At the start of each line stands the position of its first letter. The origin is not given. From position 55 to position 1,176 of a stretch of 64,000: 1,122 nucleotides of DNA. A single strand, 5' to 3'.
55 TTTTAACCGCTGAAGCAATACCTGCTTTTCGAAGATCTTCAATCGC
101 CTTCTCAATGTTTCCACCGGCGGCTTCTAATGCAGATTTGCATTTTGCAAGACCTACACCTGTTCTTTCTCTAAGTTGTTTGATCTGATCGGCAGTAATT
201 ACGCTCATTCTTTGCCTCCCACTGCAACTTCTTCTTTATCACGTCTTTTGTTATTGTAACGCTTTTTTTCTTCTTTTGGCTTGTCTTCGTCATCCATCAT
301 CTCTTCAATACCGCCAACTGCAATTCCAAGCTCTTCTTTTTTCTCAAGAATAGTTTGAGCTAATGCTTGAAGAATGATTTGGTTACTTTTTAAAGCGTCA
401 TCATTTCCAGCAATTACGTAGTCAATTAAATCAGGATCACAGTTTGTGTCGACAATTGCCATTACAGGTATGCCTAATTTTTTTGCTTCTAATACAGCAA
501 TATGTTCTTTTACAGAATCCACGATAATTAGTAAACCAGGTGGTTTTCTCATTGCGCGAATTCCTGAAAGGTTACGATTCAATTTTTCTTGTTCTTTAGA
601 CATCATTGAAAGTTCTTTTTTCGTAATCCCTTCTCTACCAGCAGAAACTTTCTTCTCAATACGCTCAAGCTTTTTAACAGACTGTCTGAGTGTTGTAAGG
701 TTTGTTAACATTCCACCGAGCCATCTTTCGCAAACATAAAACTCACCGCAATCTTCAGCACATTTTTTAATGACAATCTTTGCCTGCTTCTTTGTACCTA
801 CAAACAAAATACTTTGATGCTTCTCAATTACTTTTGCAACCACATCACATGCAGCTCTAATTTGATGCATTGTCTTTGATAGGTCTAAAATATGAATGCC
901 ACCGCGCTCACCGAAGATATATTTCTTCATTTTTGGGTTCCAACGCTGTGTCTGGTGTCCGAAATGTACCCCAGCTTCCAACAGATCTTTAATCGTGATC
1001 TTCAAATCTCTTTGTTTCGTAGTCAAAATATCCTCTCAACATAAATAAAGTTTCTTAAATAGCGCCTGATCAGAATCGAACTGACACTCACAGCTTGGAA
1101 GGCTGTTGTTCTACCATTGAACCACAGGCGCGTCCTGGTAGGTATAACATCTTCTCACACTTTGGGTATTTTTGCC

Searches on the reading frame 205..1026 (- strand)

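Call 7: search_protein_families(library=pfam, proteins=[window:205-1026:-])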
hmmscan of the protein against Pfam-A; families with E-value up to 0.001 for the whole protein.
window:205-1026:- (273 aa): 1 family
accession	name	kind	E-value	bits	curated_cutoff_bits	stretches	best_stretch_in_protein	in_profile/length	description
PF00318.25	Ribosomal_S2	-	3.5e-89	298.2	26.1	1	15-228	1-215/216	Ribosomal protein S2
